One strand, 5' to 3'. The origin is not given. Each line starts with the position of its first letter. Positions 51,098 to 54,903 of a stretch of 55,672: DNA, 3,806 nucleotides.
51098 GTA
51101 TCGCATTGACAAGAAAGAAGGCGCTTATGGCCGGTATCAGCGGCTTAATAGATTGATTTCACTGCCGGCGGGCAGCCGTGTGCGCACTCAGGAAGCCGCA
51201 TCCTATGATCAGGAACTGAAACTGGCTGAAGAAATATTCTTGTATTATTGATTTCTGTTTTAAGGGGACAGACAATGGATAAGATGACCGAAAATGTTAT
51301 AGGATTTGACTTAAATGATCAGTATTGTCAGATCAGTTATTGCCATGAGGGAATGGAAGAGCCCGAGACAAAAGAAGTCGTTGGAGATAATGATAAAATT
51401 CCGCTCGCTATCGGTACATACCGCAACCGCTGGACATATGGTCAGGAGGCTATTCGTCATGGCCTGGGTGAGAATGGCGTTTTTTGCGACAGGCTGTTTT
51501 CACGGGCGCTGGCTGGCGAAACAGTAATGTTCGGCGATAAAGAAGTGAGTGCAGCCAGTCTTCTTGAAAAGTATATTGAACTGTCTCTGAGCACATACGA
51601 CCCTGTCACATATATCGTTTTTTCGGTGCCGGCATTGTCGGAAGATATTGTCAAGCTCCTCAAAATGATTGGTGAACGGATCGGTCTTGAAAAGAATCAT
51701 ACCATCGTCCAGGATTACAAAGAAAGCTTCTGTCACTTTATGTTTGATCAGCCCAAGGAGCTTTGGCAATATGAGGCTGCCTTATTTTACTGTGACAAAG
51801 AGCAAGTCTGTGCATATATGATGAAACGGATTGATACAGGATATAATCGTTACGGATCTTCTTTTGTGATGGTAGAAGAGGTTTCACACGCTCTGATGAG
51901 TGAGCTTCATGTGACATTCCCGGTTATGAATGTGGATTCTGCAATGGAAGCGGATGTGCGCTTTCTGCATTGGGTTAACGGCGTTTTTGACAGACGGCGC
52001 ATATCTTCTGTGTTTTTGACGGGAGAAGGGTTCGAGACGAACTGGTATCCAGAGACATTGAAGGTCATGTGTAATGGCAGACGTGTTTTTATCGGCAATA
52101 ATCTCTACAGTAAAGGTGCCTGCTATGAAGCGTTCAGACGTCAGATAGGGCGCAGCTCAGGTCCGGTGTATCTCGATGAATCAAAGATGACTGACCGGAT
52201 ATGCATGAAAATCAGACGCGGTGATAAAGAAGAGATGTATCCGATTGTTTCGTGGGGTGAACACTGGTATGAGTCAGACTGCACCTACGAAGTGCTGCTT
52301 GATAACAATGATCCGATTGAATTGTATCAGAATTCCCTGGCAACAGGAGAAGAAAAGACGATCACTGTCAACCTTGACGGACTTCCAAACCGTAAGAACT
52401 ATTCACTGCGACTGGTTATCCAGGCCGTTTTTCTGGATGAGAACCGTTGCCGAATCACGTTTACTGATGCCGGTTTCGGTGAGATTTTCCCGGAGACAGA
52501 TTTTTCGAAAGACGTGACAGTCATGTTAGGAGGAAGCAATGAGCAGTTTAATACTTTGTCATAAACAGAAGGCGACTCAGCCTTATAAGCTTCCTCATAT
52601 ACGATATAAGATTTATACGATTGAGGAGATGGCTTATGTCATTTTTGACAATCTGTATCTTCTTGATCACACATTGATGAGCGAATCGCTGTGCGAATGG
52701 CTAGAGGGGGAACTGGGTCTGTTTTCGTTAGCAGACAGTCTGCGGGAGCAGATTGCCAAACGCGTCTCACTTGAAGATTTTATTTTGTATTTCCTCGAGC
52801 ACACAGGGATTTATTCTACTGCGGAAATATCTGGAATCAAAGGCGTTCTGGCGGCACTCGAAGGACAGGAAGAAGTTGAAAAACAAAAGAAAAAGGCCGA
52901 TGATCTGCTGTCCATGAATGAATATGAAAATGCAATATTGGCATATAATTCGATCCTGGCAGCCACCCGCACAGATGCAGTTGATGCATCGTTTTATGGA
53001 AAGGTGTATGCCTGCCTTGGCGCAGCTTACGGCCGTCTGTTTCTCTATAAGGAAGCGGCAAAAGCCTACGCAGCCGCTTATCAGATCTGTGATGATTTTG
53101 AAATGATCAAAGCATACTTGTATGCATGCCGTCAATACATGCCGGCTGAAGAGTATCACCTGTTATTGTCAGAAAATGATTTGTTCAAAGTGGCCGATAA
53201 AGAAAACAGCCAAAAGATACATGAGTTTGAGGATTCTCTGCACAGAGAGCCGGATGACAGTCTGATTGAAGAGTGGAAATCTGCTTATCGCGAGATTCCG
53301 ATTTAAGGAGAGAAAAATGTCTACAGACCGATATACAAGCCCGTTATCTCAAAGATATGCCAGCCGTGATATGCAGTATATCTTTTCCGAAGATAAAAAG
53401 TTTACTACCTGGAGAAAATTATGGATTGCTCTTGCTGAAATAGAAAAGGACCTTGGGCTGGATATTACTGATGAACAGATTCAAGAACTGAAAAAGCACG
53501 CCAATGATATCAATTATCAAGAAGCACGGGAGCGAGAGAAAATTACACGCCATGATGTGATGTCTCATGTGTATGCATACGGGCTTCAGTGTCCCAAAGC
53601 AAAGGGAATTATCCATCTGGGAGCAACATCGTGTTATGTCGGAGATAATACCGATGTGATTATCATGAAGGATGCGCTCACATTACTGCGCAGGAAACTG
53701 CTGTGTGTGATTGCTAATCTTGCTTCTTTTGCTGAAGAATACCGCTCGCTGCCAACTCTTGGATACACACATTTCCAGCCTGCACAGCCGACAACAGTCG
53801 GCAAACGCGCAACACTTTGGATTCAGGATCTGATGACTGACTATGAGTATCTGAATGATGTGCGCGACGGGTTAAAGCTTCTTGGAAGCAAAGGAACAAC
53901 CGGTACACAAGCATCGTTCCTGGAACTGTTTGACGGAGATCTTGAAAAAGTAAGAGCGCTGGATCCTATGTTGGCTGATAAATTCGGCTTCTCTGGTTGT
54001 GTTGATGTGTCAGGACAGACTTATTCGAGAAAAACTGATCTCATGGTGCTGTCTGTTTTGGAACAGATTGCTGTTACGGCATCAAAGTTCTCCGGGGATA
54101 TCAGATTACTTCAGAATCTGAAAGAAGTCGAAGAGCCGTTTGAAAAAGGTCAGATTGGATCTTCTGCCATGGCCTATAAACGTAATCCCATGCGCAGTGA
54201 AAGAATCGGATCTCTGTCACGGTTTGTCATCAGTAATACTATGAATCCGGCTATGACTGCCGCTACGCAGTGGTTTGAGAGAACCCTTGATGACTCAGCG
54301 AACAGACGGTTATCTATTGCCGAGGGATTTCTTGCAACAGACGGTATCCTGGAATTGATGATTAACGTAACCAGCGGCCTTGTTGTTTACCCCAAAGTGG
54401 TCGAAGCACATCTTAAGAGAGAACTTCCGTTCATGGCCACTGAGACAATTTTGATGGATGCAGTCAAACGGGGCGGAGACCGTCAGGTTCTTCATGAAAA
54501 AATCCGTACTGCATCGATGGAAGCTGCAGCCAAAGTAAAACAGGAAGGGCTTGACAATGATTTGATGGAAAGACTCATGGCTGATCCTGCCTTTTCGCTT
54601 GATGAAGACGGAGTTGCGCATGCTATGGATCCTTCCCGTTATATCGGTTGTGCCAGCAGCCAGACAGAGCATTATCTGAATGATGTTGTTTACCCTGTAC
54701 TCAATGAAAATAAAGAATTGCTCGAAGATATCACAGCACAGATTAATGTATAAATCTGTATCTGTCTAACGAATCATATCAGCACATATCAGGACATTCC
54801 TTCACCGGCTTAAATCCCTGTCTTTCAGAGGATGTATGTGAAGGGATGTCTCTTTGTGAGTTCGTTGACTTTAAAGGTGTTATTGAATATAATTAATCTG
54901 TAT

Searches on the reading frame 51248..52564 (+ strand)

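Call 16: search_protein_families(library=pfam, proteins=[window:51248-52564:+], max_evalue=0.00001)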
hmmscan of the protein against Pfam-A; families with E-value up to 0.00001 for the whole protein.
window:51248-52564:+ (438 aa): 1 family
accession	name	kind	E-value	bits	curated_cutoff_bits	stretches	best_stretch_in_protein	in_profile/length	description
PF18980.5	DUF5716_C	-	7.9e-95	317.6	34.7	1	123-422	2-291/296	Family of unknown function (DUF5716) C-terminal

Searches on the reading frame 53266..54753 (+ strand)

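Call 16: search_protein_families(library=pfam, proteins=[window:53266-54753:+], max_evalue=0.00001)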
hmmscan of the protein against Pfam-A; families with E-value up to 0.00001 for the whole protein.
window:53266-54753:+ (495 aa): 2 families
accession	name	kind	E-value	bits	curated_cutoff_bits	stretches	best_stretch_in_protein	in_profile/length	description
PF00206.25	Lyase_1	-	2.4e-24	86.7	27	1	70-318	67-307/312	Lyase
PF10397.14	ADSL_C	-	6.9e-21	74.8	32.7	1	388-468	1-77/79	Adenylosuccinate lyase C-terminus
